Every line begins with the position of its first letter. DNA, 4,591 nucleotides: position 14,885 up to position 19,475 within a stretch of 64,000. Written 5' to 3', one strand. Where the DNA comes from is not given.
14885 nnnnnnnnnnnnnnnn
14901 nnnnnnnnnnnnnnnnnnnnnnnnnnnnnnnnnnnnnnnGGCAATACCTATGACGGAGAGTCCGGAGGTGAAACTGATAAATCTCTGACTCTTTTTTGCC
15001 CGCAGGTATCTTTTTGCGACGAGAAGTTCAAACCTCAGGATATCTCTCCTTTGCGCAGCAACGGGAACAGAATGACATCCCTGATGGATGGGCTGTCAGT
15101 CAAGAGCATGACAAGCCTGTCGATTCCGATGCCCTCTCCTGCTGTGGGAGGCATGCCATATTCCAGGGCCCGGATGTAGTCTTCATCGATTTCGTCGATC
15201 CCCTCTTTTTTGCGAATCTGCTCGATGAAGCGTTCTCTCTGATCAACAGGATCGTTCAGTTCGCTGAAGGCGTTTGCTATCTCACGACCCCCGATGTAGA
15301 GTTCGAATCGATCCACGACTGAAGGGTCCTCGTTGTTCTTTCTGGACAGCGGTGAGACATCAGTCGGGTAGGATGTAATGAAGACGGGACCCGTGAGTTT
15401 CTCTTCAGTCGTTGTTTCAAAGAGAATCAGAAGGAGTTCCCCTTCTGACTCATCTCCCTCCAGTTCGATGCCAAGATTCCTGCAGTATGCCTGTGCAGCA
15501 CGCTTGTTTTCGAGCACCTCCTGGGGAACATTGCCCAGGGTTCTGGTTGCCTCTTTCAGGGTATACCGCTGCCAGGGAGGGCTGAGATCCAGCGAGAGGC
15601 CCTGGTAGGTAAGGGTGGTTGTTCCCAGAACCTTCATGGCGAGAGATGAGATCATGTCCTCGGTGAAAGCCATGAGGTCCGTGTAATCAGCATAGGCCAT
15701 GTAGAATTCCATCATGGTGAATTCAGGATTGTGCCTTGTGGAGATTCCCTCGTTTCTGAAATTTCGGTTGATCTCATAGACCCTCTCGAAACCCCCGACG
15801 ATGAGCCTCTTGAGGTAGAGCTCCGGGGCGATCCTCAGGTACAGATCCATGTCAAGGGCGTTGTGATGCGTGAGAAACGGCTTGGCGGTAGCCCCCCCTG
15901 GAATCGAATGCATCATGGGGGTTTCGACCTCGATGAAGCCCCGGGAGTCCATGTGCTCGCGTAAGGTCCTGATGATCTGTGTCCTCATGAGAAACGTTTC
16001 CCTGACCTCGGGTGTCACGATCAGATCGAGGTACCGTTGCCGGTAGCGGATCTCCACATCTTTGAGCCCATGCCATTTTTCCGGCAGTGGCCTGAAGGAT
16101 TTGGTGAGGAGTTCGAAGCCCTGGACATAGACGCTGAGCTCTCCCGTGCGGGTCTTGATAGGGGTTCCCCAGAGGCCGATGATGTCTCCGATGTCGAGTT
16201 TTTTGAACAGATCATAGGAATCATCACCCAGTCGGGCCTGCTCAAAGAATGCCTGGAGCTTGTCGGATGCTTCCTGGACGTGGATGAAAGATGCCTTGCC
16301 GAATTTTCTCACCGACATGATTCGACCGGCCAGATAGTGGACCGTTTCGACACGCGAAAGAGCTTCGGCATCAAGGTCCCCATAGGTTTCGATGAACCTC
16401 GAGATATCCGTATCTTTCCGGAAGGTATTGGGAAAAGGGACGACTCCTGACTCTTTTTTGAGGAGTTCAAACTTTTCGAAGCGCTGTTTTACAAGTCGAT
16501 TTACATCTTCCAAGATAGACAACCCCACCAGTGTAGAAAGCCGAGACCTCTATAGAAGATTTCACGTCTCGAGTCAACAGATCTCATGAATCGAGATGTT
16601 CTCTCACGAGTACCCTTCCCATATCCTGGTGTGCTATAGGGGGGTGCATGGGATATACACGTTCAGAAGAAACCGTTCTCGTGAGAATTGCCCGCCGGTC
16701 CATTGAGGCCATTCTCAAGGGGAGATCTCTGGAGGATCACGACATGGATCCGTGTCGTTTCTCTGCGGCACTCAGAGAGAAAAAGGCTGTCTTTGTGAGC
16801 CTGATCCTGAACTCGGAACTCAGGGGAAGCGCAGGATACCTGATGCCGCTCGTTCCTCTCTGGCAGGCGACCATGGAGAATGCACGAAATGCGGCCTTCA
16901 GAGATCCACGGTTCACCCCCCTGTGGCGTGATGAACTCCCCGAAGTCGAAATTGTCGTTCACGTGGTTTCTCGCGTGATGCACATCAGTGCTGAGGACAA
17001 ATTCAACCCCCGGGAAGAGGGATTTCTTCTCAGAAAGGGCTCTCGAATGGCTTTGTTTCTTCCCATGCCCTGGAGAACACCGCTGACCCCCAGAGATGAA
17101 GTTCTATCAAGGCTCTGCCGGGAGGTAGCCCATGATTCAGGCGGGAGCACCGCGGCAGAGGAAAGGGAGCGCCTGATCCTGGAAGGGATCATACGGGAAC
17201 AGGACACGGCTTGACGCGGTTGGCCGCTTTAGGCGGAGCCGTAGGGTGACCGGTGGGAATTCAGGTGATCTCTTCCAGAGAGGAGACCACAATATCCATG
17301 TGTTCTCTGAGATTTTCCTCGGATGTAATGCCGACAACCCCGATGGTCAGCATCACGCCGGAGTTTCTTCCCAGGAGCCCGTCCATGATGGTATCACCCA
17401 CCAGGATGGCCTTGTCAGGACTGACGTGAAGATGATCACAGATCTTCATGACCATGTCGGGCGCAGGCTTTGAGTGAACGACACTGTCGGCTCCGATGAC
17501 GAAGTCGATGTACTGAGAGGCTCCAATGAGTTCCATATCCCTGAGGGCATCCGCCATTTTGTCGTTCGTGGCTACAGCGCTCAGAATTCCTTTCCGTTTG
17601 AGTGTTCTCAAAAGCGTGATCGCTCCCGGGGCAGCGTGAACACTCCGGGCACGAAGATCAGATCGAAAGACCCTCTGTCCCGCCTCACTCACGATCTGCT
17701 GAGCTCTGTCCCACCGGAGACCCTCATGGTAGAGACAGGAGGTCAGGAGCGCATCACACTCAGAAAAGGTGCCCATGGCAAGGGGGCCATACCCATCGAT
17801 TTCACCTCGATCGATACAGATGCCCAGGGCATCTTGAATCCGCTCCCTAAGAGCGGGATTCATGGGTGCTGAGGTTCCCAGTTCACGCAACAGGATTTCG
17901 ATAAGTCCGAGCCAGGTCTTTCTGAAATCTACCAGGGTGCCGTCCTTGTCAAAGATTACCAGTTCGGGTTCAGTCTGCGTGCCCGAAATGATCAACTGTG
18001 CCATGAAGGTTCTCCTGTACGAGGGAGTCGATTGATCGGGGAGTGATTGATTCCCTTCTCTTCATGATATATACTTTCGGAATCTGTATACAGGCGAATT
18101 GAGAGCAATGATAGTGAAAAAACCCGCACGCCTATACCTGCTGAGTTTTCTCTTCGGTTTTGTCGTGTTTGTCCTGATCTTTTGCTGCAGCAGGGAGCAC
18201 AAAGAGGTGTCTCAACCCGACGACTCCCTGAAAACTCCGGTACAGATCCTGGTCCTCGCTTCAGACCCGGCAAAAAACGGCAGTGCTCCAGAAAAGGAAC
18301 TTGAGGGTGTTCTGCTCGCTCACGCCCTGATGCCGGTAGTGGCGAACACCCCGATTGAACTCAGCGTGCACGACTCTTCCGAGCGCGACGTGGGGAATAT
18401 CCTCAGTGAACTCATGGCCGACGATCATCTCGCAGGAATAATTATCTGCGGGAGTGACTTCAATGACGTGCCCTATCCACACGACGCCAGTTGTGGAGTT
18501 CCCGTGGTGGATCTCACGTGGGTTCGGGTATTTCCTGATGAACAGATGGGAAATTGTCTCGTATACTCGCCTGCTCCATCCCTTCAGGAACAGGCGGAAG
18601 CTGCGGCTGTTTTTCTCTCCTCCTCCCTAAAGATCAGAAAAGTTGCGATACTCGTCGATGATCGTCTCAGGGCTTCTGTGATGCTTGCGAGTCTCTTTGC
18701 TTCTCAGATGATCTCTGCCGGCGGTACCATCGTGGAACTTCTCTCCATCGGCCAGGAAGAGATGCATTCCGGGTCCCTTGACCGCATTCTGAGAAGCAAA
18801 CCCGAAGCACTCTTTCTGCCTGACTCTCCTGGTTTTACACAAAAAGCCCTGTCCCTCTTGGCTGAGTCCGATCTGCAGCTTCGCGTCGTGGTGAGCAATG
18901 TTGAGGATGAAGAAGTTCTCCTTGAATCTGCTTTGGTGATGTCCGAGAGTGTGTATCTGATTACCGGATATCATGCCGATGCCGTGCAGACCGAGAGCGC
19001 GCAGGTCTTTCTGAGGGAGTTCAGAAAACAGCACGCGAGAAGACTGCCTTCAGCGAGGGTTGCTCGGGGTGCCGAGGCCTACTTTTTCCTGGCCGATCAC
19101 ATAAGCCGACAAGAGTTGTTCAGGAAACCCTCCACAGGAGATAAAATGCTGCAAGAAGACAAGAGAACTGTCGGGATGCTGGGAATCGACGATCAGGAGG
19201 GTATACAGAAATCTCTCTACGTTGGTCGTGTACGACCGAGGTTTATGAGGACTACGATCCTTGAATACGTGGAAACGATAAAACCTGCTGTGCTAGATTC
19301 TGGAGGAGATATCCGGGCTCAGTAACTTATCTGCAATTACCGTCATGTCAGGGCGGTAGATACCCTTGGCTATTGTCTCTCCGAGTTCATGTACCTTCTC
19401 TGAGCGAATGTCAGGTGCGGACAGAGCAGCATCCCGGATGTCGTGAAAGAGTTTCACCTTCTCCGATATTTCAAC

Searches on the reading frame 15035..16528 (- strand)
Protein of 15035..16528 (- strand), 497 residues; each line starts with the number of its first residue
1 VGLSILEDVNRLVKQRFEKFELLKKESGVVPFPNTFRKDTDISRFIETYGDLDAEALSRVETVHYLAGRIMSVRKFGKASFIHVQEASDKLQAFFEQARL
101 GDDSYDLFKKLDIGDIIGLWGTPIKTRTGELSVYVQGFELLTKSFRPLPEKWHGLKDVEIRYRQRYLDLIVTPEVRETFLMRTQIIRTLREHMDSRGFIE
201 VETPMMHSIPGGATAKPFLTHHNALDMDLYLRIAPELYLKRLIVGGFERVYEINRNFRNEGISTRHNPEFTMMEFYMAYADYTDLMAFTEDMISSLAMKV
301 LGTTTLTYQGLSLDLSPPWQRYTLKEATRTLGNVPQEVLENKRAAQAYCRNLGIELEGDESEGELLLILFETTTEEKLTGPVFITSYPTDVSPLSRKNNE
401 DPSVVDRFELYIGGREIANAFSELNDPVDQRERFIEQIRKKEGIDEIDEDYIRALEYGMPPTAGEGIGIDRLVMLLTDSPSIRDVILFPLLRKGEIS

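Call 41: search_protein_families(library=pfam, proteins=[window:15035-16528:-], max_evalue=0.00001)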
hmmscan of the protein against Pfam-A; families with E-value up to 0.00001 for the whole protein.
window:15035-16528:- (497 aa): 2 families
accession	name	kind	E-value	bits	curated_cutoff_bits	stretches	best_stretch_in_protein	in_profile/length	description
PF00152.25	tRNA-synt_2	-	3.4e-96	322.4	25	1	158-490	2-306/308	tRNA synthetases class II (D, K and N)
PF01336.31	tRNA_anti-codon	-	1.7e-12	47.6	27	1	66-141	3-75/75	OB-fold nucleic acid binding domain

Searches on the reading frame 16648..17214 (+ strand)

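Call 41: search_protein_families(library=pfam, proteins=[window:16648-17214:+], max_evalue=0.00001)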
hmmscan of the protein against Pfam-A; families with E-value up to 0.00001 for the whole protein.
window:16648-17214:+ (188 aa): 1 family
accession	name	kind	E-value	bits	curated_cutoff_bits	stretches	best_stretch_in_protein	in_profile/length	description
PF01871.22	AMMECR1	-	7.2e-28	97.6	25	1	12-159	1-145/168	AMMECR1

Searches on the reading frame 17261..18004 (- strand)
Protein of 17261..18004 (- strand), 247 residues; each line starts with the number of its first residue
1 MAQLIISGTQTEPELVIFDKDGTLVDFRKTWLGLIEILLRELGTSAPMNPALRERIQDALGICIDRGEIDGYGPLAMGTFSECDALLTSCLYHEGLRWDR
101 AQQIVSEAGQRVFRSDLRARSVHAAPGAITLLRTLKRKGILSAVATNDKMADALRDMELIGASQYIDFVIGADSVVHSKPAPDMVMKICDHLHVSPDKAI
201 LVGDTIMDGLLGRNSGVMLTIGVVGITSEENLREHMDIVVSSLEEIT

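Call 41: search_protein_families(library=pfam, proteins=[window:17261-18004:-], max_evalue=0.00001)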
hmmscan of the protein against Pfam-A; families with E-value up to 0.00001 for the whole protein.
window:17261-18004:- (247 aa): 3 families
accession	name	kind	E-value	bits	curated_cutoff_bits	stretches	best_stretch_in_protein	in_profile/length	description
PF13419.12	HAD_2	-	2.4e-25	90.1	23.8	1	116-218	72-174/178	Haloacid dehalogenase-like hydrolase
PF00702.32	Hydrolase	-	8.2e-22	79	26.4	1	15-216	3-191/191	haloacid dehalogenase-like hydrolase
PF13242.12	Hydrolase_like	-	1.8e-06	28.2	22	1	178-245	3-74/75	HAD-hyrolase-like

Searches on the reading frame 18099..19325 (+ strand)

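Call 41: search_protein_families(library=pfam, proteins=[window:18099-19325:+], max_evalue=0.00001)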
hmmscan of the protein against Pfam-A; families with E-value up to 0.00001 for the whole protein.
window:18099-19325:+ (408 aa): 1 family
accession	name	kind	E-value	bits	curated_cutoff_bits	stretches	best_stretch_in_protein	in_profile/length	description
PF13458.12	Peripla_BP_6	-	5.9e-09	36.5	31.7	1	133-338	93-296/343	Periplasmic binding protein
